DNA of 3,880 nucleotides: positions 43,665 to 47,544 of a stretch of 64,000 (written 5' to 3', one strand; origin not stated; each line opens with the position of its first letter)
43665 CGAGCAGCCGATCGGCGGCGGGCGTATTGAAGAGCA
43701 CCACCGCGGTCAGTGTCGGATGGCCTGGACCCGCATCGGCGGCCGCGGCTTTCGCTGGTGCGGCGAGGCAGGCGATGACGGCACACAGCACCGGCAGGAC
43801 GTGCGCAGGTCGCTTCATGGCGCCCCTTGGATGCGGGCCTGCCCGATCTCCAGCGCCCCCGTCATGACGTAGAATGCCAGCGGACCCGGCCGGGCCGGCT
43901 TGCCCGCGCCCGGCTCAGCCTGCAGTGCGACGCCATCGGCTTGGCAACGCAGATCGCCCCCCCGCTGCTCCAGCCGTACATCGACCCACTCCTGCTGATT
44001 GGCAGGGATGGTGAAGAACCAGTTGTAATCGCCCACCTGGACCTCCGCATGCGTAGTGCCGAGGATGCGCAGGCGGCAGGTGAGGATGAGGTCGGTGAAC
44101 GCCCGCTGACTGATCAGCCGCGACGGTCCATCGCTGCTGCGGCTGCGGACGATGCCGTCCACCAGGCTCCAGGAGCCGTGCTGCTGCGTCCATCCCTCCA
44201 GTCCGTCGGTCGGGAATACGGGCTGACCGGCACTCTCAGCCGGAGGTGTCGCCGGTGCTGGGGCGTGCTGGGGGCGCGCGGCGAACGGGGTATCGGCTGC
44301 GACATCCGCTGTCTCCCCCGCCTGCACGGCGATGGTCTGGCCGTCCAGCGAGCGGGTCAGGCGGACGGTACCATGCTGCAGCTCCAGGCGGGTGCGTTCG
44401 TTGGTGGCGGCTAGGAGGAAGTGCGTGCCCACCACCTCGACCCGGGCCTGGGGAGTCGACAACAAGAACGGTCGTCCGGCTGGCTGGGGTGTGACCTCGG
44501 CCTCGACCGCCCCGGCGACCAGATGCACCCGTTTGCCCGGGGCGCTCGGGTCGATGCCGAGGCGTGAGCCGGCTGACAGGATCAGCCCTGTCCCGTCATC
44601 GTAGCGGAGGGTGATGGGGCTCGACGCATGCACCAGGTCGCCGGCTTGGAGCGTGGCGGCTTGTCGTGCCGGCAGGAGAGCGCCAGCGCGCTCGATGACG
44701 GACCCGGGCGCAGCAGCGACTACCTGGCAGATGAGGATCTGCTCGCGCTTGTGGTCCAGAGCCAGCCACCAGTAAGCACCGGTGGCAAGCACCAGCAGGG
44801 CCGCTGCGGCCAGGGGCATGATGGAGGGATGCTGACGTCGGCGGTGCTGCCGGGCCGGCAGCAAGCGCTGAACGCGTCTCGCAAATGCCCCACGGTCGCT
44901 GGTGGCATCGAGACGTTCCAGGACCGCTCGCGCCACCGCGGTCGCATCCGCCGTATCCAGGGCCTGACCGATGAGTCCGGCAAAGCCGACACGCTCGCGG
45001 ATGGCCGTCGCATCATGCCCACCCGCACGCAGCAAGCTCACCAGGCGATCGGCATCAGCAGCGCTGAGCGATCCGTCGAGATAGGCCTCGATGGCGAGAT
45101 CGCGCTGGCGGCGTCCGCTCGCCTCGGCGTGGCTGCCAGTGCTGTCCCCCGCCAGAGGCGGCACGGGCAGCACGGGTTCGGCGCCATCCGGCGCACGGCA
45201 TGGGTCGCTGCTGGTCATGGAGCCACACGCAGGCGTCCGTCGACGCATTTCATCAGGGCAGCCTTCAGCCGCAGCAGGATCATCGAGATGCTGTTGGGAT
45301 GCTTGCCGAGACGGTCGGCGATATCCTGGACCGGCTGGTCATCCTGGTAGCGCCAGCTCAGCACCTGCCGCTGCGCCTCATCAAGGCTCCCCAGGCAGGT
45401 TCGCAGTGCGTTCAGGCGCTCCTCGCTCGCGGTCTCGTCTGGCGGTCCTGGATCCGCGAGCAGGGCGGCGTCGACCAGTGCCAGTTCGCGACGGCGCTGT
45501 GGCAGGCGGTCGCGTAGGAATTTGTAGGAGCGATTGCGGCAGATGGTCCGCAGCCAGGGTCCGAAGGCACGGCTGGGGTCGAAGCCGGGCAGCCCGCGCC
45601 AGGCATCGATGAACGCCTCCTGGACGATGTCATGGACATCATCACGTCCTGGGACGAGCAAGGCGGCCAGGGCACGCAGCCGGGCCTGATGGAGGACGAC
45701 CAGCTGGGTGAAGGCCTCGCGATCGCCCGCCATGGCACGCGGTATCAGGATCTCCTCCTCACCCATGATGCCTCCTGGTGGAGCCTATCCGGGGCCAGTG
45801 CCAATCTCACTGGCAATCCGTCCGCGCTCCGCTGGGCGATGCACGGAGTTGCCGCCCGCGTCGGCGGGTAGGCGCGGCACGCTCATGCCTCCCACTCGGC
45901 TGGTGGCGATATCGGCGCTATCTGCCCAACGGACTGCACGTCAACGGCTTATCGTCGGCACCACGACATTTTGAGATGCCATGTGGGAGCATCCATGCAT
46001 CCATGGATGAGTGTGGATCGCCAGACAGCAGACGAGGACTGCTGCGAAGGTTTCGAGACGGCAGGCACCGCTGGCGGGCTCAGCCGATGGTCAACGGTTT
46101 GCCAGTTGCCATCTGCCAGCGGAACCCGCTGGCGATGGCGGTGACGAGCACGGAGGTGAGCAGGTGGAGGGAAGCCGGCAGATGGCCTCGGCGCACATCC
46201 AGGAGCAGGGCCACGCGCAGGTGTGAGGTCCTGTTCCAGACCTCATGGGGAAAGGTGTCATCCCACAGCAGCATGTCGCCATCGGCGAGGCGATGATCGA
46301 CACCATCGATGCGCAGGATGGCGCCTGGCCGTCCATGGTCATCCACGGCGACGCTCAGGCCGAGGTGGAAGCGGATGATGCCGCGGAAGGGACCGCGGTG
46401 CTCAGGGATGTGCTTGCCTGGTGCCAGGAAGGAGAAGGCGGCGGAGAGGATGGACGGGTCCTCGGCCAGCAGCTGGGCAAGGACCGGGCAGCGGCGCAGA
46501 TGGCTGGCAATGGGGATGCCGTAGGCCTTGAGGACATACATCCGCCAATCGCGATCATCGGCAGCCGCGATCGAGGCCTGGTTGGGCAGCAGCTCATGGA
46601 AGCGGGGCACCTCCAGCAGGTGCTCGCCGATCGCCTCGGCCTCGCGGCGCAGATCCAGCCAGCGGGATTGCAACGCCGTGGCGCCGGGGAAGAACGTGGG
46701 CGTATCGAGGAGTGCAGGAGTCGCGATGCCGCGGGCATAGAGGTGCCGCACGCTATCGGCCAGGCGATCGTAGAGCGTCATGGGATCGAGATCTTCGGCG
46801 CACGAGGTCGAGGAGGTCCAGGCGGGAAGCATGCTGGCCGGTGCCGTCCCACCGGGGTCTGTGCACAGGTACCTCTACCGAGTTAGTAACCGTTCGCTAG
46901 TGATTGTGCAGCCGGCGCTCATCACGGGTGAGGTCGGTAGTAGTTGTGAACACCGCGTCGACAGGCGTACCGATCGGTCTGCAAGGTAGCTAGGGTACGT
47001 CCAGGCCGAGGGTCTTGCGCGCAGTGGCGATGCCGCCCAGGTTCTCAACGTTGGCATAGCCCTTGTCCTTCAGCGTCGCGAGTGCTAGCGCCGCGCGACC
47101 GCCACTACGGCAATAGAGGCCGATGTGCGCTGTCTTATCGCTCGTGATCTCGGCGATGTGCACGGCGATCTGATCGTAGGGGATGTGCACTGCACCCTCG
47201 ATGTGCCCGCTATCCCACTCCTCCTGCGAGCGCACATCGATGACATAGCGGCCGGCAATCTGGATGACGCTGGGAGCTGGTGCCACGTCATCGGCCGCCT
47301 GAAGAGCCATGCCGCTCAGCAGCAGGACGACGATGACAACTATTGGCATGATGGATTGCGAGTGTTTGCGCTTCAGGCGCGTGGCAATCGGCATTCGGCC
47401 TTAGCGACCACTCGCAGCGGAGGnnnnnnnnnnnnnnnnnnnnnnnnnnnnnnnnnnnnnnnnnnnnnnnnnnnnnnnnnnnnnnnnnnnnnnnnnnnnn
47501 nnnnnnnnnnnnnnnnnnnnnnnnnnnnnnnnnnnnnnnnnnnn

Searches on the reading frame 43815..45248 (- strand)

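Call 9: search_protein_families(library=pfam, proteins=[window:43815-45248:-], max_evalue=0.001)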
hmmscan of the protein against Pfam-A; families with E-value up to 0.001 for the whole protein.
window:43815-45248:- (477 aa): 1 family
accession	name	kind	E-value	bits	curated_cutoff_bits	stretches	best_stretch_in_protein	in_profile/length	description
PF04773.18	FecR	-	9.6e-13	48.8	24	1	209-296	8-97/97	FecR protein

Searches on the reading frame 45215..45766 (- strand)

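Call 9: search_protein_families(library=pfam, proteins=[window:45215-45766:-], max_evalue=0.001)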
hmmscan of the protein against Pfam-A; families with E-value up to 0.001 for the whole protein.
window:45215-45766:- (183 aa): 4 families
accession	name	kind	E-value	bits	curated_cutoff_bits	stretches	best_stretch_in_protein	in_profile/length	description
PF04542.20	Sigma70_r2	-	1.4e-14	54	24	1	22-87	1-68/71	Sigma-70 region 2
PF08281.18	Sigma70_r4_2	-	1.1e-08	35.1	25.7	1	119-170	2-53/54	Sigma-70, region 4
PF04545.22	Sigma70_r4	-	2.4e-06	27.4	24.1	1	124-161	1-38/50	Sigma-70, region 4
PF13936.12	HTH_38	-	0.0009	19.4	27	0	129-161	6-38/44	Helix-turn-helix domain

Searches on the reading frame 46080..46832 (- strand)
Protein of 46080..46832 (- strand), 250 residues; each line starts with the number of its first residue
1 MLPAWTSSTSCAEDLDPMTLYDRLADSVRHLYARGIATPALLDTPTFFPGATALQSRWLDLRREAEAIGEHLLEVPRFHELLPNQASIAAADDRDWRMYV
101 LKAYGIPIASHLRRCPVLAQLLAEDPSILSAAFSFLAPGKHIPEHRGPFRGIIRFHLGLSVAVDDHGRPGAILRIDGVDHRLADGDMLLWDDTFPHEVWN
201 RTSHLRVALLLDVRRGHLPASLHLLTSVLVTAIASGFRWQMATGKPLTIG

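Call 9: search_protein_families(library=pfam, proteins=[window:46080-46832:-], max_evalue=0.001)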
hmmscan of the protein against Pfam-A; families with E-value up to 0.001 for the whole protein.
window:46080-46832:- (250 aa): 1 family
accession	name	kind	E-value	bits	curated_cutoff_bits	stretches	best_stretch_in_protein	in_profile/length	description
PF05118.21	Asp_Arg_Hydrox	-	5.4e-36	124.2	22.6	1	56-215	2-156/157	Aspartyl/Asparaginyl beta-hydroxylase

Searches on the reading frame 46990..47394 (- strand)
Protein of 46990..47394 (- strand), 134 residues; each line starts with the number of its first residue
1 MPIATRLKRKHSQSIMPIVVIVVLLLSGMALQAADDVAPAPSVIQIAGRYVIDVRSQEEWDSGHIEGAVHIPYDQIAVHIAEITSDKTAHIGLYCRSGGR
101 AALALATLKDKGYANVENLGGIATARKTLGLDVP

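Call 9: search_protein_families(library=pfam, proteins=[window:46990-47394:-], max_evalue=0.001)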
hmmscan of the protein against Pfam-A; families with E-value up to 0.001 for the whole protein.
window:46990-47394:- (134 aa): 1 family
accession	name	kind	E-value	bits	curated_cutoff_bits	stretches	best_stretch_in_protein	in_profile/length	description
PF00581.25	Rhodanese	-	1.1e-15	58.3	22.2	1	51-121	16-95/102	Rhodanese-like domain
